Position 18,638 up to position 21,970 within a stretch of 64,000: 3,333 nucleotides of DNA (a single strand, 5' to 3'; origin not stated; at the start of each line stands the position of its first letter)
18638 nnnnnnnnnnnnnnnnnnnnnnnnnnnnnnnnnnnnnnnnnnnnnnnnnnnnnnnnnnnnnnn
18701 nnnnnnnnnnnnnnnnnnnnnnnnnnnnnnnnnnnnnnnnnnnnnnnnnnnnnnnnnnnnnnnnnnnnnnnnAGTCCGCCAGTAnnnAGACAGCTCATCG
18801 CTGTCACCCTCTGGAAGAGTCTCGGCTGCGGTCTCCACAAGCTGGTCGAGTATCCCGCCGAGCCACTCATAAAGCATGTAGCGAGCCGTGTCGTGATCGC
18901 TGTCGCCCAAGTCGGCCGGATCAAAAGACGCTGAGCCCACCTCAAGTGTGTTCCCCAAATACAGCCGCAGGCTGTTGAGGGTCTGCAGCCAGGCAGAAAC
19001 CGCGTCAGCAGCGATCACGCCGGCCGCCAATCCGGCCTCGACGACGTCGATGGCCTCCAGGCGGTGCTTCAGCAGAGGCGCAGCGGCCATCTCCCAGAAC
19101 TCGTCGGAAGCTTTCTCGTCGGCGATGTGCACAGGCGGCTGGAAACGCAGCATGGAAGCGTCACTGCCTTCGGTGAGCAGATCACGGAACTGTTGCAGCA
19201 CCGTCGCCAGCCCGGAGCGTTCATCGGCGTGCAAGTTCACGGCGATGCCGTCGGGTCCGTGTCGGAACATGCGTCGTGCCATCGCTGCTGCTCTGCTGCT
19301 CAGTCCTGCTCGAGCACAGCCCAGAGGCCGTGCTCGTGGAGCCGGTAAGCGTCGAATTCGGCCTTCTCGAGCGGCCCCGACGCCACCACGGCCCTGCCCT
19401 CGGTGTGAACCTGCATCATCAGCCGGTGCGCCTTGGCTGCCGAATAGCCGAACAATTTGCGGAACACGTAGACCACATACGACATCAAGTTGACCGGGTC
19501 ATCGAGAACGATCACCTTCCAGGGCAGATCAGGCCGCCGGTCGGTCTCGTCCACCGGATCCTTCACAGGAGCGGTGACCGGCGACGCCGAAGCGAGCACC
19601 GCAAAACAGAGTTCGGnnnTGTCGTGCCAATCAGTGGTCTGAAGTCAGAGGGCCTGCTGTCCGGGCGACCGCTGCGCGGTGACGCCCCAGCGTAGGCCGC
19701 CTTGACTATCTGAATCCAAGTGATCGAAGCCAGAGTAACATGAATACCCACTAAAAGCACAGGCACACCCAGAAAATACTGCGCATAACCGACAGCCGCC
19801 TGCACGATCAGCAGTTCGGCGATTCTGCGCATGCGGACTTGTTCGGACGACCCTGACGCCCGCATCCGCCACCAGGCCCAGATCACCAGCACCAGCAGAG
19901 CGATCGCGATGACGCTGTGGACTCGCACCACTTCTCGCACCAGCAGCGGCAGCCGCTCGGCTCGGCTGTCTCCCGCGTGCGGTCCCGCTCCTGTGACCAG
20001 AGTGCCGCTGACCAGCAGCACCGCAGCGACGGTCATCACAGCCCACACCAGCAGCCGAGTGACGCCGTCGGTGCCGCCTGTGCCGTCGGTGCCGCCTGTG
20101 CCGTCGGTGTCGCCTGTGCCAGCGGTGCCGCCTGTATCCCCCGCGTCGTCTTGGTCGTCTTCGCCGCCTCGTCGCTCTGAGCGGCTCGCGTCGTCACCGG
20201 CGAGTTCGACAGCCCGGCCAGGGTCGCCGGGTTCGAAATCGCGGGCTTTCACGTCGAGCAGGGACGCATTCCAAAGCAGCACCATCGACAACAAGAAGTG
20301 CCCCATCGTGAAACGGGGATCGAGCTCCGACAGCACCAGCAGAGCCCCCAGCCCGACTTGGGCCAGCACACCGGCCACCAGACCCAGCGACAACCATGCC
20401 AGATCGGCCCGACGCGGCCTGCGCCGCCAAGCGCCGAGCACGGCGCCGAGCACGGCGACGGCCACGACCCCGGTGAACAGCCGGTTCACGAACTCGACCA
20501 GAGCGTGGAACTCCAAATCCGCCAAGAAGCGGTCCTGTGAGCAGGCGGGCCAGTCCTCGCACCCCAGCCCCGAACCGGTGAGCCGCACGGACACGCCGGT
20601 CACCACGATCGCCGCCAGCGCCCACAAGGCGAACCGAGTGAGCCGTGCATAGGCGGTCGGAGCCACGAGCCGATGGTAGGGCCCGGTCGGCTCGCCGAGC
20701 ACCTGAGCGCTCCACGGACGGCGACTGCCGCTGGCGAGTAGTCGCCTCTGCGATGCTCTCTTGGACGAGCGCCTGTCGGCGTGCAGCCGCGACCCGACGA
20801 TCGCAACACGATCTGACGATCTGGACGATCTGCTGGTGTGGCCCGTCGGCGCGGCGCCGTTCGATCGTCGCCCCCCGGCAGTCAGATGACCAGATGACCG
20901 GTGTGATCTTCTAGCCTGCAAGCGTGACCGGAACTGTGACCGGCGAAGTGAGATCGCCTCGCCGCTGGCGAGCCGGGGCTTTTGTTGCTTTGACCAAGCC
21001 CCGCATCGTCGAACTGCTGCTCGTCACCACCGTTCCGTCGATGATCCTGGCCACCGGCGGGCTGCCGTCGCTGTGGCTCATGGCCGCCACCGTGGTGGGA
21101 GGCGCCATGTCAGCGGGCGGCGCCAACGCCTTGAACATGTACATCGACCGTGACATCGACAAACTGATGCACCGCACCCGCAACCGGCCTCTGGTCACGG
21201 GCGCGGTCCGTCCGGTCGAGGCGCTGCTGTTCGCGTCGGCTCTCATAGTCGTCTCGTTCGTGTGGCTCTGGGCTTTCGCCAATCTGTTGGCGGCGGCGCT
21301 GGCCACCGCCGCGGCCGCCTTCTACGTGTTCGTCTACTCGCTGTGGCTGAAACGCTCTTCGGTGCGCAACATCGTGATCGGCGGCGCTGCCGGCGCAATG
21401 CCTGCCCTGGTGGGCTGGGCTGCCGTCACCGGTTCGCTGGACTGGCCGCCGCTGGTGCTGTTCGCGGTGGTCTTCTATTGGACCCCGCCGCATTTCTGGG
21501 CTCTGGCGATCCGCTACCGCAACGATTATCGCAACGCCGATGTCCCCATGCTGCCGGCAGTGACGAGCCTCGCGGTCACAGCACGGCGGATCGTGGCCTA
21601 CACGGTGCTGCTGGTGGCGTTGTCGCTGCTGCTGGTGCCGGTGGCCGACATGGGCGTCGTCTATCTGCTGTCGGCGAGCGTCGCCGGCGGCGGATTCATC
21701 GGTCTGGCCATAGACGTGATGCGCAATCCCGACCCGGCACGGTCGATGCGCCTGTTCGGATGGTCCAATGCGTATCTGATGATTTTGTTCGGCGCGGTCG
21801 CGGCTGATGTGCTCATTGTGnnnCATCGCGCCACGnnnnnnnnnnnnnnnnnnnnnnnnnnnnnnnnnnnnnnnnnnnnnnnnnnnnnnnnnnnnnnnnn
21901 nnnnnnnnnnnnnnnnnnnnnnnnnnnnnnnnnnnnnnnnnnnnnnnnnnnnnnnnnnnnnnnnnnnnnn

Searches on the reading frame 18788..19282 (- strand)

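Call 51: search_protein_families(library=pfam, proteins=[window:18788-19282:-], max_evalue=0.001)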
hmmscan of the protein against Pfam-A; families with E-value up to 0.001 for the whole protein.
window:18788-19282:- (165 aa): 1 family
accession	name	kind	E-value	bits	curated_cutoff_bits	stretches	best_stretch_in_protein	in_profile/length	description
PF09438.16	DUF2017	-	7.6e-23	82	25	1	4-151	2-178/179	Domain of unknown function (DUF2017)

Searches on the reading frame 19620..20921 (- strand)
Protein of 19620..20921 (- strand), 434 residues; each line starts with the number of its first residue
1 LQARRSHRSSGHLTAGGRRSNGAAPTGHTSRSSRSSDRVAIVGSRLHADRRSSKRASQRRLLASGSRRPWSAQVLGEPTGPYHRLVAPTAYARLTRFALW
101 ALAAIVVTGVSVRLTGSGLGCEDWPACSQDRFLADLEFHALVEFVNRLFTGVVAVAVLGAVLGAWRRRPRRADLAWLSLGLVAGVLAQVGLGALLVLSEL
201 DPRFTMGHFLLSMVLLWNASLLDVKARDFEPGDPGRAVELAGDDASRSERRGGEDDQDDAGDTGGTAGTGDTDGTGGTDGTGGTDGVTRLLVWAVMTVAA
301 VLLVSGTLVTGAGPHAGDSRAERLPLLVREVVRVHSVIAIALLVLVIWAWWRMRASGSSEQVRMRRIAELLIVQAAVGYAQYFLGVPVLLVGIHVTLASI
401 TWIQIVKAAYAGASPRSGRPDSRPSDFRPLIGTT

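Call 6: search_protein_families(library=pfam, proteins=[window:19620-20921:-], max_evalue=0.1)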
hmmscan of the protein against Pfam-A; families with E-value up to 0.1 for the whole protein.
window:19620-20921:- (434 aa): 1 family
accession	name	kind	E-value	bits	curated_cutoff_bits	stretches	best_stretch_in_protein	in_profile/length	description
PF02628.20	COX15-CtaA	-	1.7e-16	60.6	29.9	2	135-220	70-161/322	Cytochrome oxidase assembly protein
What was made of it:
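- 19617..20921 (-): ctaA (haem A synthase), divergent from the operon. The longest ORF is given. It carries a long N-terminal extension and a Gly/Asp/Thr-rich insert. Pfam COX15-CtaA E 1.7e-16 (call 6).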

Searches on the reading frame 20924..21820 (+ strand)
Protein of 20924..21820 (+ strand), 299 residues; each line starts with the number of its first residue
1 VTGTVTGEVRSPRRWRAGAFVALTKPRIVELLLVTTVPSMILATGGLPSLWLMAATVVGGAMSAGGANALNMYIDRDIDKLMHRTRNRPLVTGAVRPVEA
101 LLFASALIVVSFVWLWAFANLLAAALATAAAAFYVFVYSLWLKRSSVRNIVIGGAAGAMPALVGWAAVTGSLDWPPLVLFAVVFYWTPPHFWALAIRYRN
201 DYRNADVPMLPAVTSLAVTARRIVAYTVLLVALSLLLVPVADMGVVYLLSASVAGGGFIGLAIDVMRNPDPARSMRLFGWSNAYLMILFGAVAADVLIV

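Call 6: search_protein_families(library=pfam, proteins=[window:20924-21820:+], max_evalue=0.1)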
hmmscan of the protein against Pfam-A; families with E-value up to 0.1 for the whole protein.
window:20924-21820:+ (299 aa): 1 family
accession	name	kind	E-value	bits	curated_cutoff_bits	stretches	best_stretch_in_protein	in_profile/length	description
PF01040.23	UbiA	-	8.6e-64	215.6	34.2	1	32-281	1-248/250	UbiA prenyltransferase family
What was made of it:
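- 20924..21823 (+): ctaB (haem O synthase), first gene of the operon. Pfam UbiA E 8.6e-64 (call 6).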
